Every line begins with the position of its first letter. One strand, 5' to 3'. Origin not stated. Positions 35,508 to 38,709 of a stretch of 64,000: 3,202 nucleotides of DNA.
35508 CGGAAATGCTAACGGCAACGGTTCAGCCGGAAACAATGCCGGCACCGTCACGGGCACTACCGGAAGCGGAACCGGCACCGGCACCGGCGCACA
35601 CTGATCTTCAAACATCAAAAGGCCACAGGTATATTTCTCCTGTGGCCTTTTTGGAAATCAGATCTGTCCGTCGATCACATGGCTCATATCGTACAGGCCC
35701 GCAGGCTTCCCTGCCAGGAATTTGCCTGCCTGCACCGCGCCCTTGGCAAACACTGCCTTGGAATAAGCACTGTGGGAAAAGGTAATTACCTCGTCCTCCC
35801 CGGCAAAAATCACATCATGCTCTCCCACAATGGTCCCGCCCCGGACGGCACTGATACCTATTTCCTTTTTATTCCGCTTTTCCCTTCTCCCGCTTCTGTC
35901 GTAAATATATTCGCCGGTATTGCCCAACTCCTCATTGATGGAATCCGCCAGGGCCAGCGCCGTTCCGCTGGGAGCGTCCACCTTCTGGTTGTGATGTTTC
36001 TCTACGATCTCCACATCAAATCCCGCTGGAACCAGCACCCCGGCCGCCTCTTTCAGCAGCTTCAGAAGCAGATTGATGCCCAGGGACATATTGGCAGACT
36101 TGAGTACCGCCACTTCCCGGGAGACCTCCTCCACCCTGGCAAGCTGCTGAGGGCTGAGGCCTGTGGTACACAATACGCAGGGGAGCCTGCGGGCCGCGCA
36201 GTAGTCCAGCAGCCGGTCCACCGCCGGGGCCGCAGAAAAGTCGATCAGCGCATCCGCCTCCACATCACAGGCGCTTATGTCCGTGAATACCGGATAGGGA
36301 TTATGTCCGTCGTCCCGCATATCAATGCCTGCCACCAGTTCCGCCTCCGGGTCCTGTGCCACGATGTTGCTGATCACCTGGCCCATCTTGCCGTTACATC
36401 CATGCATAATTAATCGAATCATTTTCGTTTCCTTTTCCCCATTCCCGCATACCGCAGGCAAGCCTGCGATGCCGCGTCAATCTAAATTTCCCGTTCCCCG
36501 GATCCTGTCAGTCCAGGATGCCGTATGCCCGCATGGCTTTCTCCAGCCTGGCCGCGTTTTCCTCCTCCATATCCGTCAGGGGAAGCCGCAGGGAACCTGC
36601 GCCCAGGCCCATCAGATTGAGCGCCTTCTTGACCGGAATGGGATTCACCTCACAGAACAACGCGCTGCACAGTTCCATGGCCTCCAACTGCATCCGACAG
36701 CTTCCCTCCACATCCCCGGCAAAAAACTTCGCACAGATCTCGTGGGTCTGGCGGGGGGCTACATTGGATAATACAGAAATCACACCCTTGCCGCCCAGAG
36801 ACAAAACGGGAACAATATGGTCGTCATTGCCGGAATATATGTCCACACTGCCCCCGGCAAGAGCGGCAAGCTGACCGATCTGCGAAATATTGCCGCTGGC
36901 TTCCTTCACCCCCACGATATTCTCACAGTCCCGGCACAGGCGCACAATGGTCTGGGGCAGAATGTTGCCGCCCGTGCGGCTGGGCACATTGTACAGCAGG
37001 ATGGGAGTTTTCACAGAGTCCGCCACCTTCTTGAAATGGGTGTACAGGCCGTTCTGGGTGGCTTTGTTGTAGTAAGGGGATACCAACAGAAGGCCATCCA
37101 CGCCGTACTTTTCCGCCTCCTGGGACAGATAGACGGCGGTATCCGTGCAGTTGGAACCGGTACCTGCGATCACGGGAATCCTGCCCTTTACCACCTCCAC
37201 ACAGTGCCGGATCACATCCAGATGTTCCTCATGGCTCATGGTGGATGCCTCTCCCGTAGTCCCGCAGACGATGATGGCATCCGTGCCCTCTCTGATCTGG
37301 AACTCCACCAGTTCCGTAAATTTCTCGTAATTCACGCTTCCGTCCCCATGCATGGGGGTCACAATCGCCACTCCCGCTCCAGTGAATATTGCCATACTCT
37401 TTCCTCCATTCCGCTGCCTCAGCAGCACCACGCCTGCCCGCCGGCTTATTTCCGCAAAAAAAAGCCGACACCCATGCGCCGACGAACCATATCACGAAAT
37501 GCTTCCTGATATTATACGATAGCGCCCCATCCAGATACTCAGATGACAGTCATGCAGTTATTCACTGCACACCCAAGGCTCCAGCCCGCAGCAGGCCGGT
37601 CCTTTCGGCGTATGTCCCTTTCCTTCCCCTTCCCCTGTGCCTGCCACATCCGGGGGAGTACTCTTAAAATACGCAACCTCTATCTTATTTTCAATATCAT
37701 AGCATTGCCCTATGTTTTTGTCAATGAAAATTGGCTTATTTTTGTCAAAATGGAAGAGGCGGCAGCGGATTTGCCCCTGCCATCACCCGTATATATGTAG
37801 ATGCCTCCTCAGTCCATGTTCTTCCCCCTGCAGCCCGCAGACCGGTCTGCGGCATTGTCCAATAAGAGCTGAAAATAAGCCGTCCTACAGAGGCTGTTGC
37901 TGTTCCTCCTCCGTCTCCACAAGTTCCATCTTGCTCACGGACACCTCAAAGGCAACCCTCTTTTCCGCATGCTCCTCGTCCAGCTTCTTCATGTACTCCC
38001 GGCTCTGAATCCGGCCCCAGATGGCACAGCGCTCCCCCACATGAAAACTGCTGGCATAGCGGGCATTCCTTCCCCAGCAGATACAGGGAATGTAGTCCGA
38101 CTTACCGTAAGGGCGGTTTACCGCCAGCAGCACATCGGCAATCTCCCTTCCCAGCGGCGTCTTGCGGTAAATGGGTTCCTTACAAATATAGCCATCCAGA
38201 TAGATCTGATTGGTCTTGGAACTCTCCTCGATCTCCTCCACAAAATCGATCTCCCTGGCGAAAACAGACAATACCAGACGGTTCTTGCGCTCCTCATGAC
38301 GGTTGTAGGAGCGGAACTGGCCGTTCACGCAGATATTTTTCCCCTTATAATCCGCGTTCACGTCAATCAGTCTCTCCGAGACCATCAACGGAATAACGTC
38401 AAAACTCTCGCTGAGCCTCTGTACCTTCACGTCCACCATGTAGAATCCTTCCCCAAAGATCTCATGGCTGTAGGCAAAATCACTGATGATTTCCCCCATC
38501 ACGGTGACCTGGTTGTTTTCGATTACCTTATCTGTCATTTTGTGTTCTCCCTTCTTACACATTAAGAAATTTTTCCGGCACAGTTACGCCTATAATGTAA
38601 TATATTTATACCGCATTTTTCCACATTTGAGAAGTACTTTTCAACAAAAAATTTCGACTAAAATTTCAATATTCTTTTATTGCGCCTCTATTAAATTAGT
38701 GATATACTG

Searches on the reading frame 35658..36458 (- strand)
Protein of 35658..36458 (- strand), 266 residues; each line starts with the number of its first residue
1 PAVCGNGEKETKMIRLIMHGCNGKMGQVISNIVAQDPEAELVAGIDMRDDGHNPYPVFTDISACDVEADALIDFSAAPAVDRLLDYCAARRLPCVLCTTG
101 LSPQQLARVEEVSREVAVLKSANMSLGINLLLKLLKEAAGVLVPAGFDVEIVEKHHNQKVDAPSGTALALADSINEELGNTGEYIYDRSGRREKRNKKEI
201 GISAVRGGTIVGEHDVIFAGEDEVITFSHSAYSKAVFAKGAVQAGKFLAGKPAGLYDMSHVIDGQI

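Call 26: search_protein_families(library=pfam, proteins=[window:35658-36458:-], max_evalue=0.001)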
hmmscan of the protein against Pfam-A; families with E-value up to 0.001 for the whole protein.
window:35658-36458:- (266 aa): 2 families
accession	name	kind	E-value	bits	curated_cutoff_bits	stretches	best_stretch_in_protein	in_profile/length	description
PF05173.19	DapB_C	-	8.3e-46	155.4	27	1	127-262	1-121/121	Dihydrodipicolinate reductase, C-terminus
PF01113.26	DapB_N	-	1.5e-25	90.1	25.6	1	14-124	1-124/124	Dihydrodipicolinate reductase, N-terminus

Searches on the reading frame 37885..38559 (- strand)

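Call 25: search_protein_families(library=pfam, proteins=[window:37885-38559:-], max_evalue=0.001)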
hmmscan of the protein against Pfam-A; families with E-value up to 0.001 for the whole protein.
window:37885-38559:- (224 aa): 1 family
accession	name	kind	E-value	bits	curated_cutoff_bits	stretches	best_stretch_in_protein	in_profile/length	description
PF00436.31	SSB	-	1.1e-18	67.6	26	1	117-213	2-103/104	Single-strand binding protein family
